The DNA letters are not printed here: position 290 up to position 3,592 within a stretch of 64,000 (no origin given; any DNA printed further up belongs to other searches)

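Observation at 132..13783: Two copies of the 22-bp array bracket the entire 13-kb PUL as direct repeats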

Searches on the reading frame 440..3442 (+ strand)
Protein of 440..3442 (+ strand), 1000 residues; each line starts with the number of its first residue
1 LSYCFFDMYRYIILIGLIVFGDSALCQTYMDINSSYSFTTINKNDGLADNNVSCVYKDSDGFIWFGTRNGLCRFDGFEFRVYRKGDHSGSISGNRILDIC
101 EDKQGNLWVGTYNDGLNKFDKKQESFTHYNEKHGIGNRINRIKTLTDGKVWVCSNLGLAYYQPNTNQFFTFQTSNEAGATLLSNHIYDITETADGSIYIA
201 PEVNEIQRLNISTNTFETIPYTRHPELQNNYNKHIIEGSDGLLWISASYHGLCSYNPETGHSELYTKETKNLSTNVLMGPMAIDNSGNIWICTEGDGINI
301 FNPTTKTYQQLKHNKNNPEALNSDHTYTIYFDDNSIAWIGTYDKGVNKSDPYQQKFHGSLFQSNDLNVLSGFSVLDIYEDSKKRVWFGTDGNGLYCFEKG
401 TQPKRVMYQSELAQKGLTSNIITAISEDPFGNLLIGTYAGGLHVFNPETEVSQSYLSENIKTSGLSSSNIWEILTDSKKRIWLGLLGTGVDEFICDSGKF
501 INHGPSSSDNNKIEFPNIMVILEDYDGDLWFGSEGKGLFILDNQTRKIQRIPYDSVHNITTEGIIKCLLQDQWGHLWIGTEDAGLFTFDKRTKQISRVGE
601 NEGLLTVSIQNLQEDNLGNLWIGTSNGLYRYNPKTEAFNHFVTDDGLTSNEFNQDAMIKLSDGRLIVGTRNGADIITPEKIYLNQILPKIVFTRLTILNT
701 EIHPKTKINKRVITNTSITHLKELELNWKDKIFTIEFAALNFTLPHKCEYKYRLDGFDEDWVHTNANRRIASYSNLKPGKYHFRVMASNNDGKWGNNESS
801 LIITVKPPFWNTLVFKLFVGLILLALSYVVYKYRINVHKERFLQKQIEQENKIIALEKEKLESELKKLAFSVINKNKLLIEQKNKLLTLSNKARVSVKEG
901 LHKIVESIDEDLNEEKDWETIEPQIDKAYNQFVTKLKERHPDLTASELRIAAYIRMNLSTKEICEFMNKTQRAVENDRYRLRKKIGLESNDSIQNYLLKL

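Call 8: search_protein_families(library=pfam, proteins=[window:440-3442:+])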
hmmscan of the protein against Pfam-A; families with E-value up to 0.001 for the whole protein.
window:440-3442:+ (1000 aa): 3 families
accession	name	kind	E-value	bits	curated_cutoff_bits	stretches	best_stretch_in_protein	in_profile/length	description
PF07494.17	Reg_prop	-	1.5e-52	169.2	20.4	2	91-113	2-24/24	Two component regulator propeller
PF07495.19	Y_Y_Y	-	2e-20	72.9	26.6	1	741-806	1-65/65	Y_Y_Y domain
PF08450.18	SGL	-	5.4e-10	39.7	26.3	0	49-120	40-112/246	SMP-30/Gluconolactonase/LRE-like region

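Call 14: search_protein_families(library=ncbifam, proteins=[window:440-3442:+], max_evalue=0.01)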
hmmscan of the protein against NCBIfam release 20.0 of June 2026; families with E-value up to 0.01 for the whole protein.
window:440-3442:+ (1000 aa): 3 families
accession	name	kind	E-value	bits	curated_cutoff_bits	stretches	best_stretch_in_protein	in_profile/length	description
NF052228.1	T9SS_PorZ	equivalog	4.9e-33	114.5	260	4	233-447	434-661/757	type IX secretion system anionic LPS delivery protein PorZ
NF053779.1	BT3442_fam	equivalog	9.6e-05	21.3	940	1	837-999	397-561/563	BT3442 family protein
NF040749.1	tetrathio_RR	equivalog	0.0099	15.6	290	0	922-989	112-180/191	tetrathionate respiration response regulator TtrR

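Call 24: find_homologous_proteins(query=window:440-3442:+, max_evalue=1e-20)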
Query window:440-3442:+ (1000 aa): 5458 proteins with E <= 1e-20 among 8000 candidates; the best 120 are listed.
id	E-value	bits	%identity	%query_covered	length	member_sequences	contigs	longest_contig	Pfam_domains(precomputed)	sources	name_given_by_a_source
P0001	0.0e+0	1880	81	99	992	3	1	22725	PF07495.20,PF07494.18,PF08450.19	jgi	jgi:ligand-binding sensor domain-containing protein/DNA-binding CsgD family transcriptional regulato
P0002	0.0e+0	1827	80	97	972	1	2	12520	PF07495.20,PF07494.18,PF08450.19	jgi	jgi:ligand-binding sensor domain-containing protein/DNA-binding CsgD family transcriptional regulato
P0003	0.0e+0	1499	64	99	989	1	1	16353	PF07495.20,PF07494.18,PF08450.19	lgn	-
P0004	0.0e+0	1453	64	96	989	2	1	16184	PF07495.20,PF07494.18,PF08450.19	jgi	jgi:ligand-binding sensor domain-containing protein/DNA-binding CsgD family transcriptional regulato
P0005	0.0e+0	1410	62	97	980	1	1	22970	PF07495.20,PF07494.18,PF08450.19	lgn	-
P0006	0.0e+0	1363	60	97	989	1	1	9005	PF07495.20,PF07494.18,PF08450.19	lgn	-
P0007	0.0e+0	1358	60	99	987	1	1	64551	PF07495.20,PF07494.18,PF08450.19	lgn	-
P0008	0.0e+0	1349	60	97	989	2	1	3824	PF07495.20,PF07494.18,PF08450.19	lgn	-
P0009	0.0e+0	1345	60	96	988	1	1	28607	PF07495.20,PF07494.18,PF08450.19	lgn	-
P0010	0.0e+0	1334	59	99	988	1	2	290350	PF07495.20,PF07494.18,PF08450.19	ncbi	-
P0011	0.0e+0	1331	59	96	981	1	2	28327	PF07495.20,PF23748.2,PF07494.18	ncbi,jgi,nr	ncbi:MAG: triple tyrosine motif-containing protein [Salinivirgaceae bacterium]|jgi:ligand-binding se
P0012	0.0e+0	1309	57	99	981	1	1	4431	PF07495.20,PF07494.18,PF08450.19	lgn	-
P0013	0.0e+0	1309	58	98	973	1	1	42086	PF07495.20,PF07494.18,PF08450.19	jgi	-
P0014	0.0e+0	1296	57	99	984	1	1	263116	PF07495.20,PF07494.18,PF08450.19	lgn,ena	-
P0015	0.0e+0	1230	54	99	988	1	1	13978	PF07495.20,PF07494.18,PF08450.19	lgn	-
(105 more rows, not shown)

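Call 26: find_encoding_contigs(protein=window:461-3442:+, flank=10000, max_places=8)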
Protein window:461-3442:+ (993 aa): 2 contigs read that carry it; 2 places shown.
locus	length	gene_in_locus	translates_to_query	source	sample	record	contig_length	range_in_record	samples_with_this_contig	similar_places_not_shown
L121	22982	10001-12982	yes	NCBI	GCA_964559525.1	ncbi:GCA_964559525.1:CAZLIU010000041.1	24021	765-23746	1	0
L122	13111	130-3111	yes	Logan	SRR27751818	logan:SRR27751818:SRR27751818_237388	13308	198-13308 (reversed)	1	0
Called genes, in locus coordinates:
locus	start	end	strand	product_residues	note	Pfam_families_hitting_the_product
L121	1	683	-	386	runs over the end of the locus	PF02322:Cyt_bd_oxida_II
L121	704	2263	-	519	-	PF01654:Cyt_bd_oxida_I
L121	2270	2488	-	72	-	PF14899:DUF4492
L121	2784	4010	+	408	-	PF13439:Glyco_transf_4, PF13579:Glyco_trans_4_4, PF00534:Glycos_transf_1 (weak)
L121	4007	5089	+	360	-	PF13692:Glyco_trans_1_4 (weak), PF00534:Glycos_transf_1 (weak)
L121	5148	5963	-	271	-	PF00520:Ion_trans, PF07885:Ion_trans_2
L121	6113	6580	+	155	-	PF14254:DUF4348 (weak), PF22057:BACOVA_00961-like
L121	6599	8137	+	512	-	PF13541:ChlI, PF00493:MCM (faint), PF05496:RuvB_N (faint), PF01078:Mg_chelatase, PF07728:AAA_5, PF13335:Mg_chelatase_C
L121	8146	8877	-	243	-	PF01209:Ubie_methyltran, PF13489:Methyltransf_23 (faint), PF08241:Methyltransf_11, PF08242:Methyltransf_12, PF13649:Methyltransf_25, PF13847:Methyltransf_31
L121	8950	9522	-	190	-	PF00027:cNMP_binding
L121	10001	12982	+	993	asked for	PF08450:SGL (faint), PF07494:Reg_prop (weak), PF07495:Y_Y_Y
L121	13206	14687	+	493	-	PF02055:Glyco_hydro_30, PF02057:Glyco_hydro_59, PF17189:Glyco_hydro_30C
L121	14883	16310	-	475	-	PF02055:Glyco_hydro_30, PF02057:Glyco_hydro_59, PF17189:Glyco_hydro_30C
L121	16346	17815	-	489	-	PF14322:SusD-like_3, PF12771:SusD-like_2 (faint), PF07980:SusD_RagB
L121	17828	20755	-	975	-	PF13620:CarboxypepD_reg, PF13715:CarbopepD_reg_2, PF07715:Plug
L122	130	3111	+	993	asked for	PF08450:SGL (faint), PF07494:Reg_prop (weak), PF07495:Y_Y_Y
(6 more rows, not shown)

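Call 27: find_encoding_contigs(protein=P0001, flank=10000, max_places=4)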
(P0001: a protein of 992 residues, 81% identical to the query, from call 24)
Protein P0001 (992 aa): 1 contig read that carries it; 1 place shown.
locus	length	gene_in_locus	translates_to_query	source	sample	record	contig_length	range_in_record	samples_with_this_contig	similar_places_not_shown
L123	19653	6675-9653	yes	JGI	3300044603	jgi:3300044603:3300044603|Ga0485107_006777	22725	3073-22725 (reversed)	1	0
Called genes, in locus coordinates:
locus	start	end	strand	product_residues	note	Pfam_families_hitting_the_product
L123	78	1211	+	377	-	PF13692:Glyco_trans_1_4 (weak)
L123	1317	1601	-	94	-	-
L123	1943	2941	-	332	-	PF10604:Polyketide_cyc2, PF06445:GyrI-like, PF14526:Cass2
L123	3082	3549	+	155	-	PF14254:DUF4348, PF22057:BACOVA_00961-like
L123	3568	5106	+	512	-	PF13541:ChlI, PF05496:RuvB_N (faint), PF00493:MCM (faint), PF01078:Mg_chelatase, PF07728:AAA_5, PF13335:Mg_chelatase_C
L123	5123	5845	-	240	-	PF01209:Ubie_methyltran, PF08241:Methyltransf_11, PF08242:Methyltransf_12, PF13649:Methyltransf_25, PF13847:Methyltransf_31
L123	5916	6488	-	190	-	PF00027:cNMP_binding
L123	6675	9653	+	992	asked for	PF08450:SGL (faint), PF07494:Reg_prop (weak), PF07495:Y_Y_Y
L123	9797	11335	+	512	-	PF02055:Glyco_hydro_30, PF02057:Glyco_hydro_59, PF17189:Glyco_hydro_30C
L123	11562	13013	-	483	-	PF02055:Glyco_hydro_30, PF02057:Glyco_hydro_59, PF17189:Glyco_hydro_30C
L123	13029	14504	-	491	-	PF14322:SusD-like_3, PF12771:SusD-like_2 (faint), PF07980:SusD_RagB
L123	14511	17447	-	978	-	PF13620:CarboxypepD_reg, PF13715:CarbopepD_reg_2, PF07715:Plug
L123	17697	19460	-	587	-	PF00801:PKD, PF18911:PKD_4, PF00801:PKD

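Call 35: find_encoding_contigs(protein=P0002, flank=10000, max_places=3)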
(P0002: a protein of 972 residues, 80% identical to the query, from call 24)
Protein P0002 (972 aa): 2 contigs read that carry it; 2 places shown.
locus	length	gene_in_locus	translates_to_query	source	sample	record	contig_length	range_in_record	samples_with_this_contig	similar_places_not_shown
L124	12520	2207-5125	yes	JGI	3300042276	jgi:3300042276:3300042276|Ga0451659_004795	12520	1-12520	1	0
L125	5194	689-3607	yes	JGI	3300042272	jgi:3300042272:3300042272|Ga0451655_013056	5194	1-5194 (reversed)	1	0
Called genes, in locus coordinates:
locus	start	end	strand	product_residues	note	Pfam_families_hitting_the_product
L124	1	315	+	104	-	?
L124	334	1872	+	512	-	PF13541:ChlI, PF05496:RuvB_N (faint), PF00493:MCM (faint), PF01078:Mg_chelatase, PF07728:AAA_5, PF13335:Mg_chelatase_C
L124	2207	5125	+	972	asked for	PF07494:Reg_prop (weak), PF08450:SGL (faint), PF07494:Reg_prop (weak), PF07495:Y_Y_Y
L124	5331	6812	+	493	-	PF02055:Glyco_hydro_30, PF02057:Glyco_hydro_59, PF17189:Glyco_hydro_30C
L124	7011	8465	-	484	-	PF02055:Glyco_hydro_30, PF02057:Glyco_hydro_59, PF17189:Glyco_hydro_30C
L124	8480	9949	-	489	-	PF14322:SusD-like_3, PF07980:SusD_RagB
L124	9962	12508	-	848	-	PF07715:Plug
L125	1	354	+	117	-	?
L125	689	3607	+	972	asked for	PF07494:Reg_prop (weak), PF08450:SGL (faint), PF07494:Reg_prop (weak), PF07495:Y_Y_Y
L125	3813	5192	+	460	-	?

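Call 36: find_encoding_contigs(protein=P0007, flank=10000, max_places=2)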
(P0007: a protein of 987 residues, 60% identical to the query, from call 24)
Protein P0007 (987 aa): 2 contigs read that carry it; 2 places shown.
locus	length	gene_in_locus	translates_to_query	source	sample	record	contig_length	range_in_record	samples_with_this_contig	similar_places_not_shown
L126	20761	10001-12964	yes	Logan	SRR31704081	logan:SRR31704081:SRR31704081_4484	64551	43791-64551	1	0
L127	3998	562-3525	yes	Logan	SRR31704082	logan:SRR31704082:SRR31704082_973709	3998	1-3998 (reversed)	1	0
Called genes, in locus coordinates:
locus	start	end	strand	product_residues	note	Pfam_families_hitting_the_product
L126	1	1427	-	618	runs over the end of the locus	-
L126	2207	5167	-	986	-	PF07494:Reg_prop (faint), PF07495:Y_Y_Y (weak)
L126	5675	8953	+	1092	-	PF07494:Reg_prop (faint), PF08450:SGL (faint), PF14870:PSII_BNR (faint), PF07495:Y_Y_Y, PF01590:GAF (weak), PF13185:GAF_2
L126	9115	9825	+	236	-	PF20772:TACO1_YebC_N, PF01709:Transcrip_reg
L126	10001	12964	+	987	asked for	PF08450:SGL (faint), PF07494:Reg_prop (weak), PF07495:Y_Y_Y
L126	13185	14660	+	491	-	PF02055:Glyco_hydro_30, PF17189:Glyco_hydro_30C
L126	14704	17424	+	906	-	PF00150:Cellulase, PF03422:CBM_6, PF18099:CBM_35_2, PF03422:CBM_6, PF18099:CBM_35_2, PF18962:Por_Secre_tail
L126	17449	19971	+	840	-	PF00933:Glyco_hydro_3, PF01915:Glyco_hydro_3_C, PF07691:PA14, PF14310:Fn3-like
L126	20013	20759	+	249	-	?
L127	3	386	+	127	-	?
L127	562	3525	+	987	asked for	PF08450:SGL (faint), PF07494:Reg_prop (weak), PF07495:Y_Y_Y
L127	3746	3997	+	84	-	?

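Call 37: find_encoding_contigs(protein=P0010, flank=10000, max_places=2)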
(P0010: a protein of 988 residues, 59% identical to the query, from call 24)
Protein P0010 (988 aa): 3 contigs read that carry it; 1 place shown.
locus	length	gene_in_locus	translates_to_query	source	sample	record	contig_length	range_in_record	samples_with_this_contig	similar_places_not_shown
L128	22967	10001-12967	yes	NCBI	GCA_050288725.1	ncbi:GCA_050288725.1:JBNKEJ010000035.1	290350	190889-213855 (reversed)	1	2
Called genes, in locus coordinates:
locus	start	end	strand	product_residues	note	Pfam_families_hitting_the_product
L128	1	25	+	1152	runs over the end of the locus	-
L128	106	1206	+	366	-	PF00332:Glyco_hydro_17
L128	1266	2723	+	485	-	PF07690:MFS_1, PF13347:MFS_2, PF03209:PUCC, PF07690:MFS_1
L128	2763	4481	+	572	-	PF13347:MFS_2, PF07690:MFS_1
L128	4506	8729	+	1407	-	PF16640:Big_3_5 (faint), PF17652:Glyco_hydro81C, PF03422:CBM_6, PF18099:CBM_35_2, PF22352:K319L-like_PKD, PF17957:Big_7, PF18962:Por_Secre_tail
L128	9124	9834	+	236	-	PF20772:TACO1_YebC_N, PF01709:Transcrip_reg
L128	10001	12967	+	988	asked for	PF08450:SGL (faint), PF07494:Reg_prop (weak), PF07495:Y_Y_Y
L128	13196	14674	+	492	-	PF02055:Glyco_hydro_30, PF02057:Glyco_hydro_59 (weak), PF17189:Glyco_hydro_30C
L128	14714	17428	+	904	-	PF00150:Cellulase, PF03422:CBM_6, PF18099:CBM_35_2, PF03422:CBM_6, PF18099:CBM_35_2 (weak), PF18962:Por_Secre_tail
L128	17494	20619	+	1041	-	PF13620:CarboxypepD_reg, PF13715:CarbopepD_reg_2, PF07715:Plug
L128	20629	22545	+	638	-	PF14322:SusD-like_3, PF07980:SusD_RagB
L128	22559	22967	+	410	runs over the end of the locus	PF16323:DUF4959, PF17166:DUF5126, PF16391:DUF5000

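Call 38: find_encoding_contigs(protein=P0014, flank=10000, max_places=2)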
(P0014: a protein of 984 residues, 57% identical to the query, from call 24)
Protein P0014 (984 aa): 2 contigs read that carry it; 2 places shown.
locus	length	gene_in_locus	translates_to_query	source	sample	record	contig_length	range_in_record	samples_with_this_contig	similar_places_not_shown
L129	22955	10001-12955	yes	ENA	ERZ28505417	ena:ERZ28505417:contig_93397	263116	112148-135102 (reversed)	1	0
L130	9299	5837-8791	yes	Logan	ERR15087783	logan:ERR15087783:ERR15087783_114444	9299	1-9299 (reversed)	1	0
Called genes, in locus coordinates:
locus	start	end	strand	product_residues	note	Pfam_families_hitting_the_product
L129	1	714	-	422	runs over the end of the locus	PF13183:Fer4_8 (faint), PF17179:Fer4_22 (faint), PF12838:Fer4_7 (faint), PF00037:Fer4 (faint), PF12797:Fer4_2 (faint), PF13237:Fer4_10, PF13187:Fer4_9, PF13534:Fer4_17 (weak), +1 more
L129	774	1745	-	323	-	PF01012:ETF, PF00766:ETF_alpha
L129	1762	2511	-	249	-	PF01012:ETF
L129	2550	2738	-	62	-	-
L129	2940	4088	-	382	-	PF02771:Acyl-CoA_dh_N, PF02770:Acyl-CoA_dh_M, PF00441:Acyl-CoA_dh_1, PF08028:Acyl-CoA_dh_2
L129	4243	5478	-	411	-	PF00108:Thiolase_N (weak), PF02803:Thiolase_C, PF22691:Thiolase_C_1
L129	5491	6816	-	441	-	PF02737:3HCDH_N, PF00725:3HCDH (weak)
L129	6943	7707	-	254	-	PF00378:ECH_1, PF16113:ECH_2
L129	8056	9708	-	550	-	-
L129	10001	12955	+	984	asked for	PF08450:SGL (faint), PF07494:Reg_prop (faint), PF07495:Y_Y_Y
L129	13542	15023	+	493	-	PF02055:Glyco_hydro_30, PF17189:Glyco_hydro_30C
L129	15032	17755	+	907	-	PF00150:Cellulase, PF03422:CBM_6, PF18099:CBM_35_2, PF03422:CBM_6, PF18099:CBM_35_2, PF18962:Por_Secre_tail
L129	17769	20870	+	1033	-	PF13620:CarboxypepD_reg, PF13715:CarbopepD_reg_2, PF07715:Plug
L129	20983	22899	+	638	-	PF14322:SusD-like_3, PF07980:SusD_RagB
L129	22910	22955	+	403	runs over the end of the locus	PF16323:DUF4959, PF17166:DUF5126 (faint), PF16391:DUF5000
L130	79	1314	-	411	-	PF00108:Thiolase_N (weak), PF02803:Thiolase_C, PF22691:Thiolase_C_1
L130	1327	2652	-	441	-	PF02737:3HCDH_N, PF00725:3HCDH (weak)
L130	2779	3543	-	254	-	PF00378:ECH_1, PF16113:ECH_2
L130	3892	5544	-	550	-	-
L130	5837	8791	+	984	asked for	PF08450:SGL (faint), PF07494:Reg_prop (faint), PF07495:Y_Y_Y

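Call 46: find_encoding_contigs(protein=P0005, flank=10000, max_places=2)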
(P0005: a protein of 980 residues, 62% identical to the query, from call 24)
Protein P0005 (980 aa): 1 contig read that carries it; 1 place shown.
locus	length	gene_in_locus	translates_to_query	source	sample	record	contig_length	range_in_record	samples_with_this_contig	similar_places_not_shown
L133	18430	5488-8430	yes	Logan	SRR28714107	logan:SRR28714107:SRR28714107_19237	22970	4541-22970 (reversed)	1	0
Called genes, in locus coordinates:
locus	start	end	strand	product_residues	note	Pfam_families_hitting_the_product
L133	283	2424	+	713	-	PF00515:TPR_1 (faint), PF07719:TPR_2 (faint), PF13181:TPR_8 (faint), PF13424:TPR_12 (faint), PF24885:TPR_NPHP3 (faint), PF17874:TPR_MalT (weak), PF00512:HisKA, PF02518:HATPase_c, +1 more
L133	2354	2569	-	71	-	-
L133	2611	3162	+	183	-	-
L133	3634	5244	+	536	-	PF02836:Glyco_hydro_2_C (weak)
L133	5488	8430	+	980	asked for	PF07494:Reg_prop (weak), PF08450:SGL (faint), PF07495:Y_Y_Y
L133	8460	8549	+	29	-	-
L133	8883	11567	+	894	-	PF00150:Cellulase, PF03422:CBM_6, PF18099:CBM_35_2, PF03422:CBM_6, PF18099:CBM_35_2, PF18962:Por_Secre_tail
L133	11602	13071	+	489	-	PF02055:Glyco_hydro_30, PF17189:Glyco_hydro_30C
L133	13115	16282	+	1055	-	PF13620:CarboxypepD_reg, PF13715:CarbopepD_reg_2, PF07715:Plug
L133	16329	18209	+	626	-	PF14322:SusD-like_3, PF07980:SusD_RagB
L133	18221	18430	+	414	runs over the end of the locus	PF16323:DUF4959, PF17166:DUF5126, PF16391:DUF5000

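Call 47: find_encoding_contigs(protein=P0003, flank=10000, max_places=2)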
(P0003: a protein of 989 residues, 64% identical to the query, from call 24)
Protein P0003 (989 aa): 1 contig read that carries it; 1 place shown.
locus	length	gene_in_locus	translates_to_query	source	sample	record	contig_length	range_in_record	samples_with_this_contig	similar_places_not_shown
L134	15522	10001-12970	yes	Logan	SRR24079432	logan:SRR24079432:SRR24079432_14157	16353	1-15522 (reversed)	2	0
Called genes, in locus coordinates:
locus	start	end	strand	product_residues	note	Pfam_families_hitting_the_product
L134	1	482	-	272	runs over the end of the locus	PF00520:Ion_trans, PF07885:Ion_trans_2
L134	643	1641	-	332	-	PF10604:Polyketide_cyc2, PF06445:GyrI-like, PF14526:Cass2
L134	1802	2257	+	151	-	PF14254:DUF4348 (faint), PF22057:BACOVA_00961-like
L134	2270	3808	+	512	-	PF05362:Lon_C (weak), PF13541:ChlI, PF05496:RuvB_N (faint), PF00493:MCM (faint), PF01078:Mg_chelatase, PF07728:AAA_5, PF13335:Mg_chelatase_C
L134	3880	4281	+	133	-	PF08780:NTase_sub_bind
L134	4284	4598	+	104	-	PF01909:NTP_transf_2 (weak), PF18765:Polbeta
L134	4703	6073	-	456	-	PF00270:DEAD, PF04851:ResIII, PF00271:Helicase_C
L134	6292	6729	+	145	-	PF01797:Y1_Tnp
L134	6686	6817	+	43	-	-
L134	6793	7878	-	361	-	PF00211:Guanylate_cyc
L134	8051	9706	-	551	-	PF02836:Glyco_hydro_2_C (weak)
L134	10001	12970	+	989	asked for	PF08450:SGL (faint), PF07494:Reg_prop (weak), PF07495:Y_Y_Y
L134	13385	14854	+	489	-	PF02055:Glyco_hydro_30, PF02057:Glyco_hydro_59, PF17189:Glyco_hydro_30C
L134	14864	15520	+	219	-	?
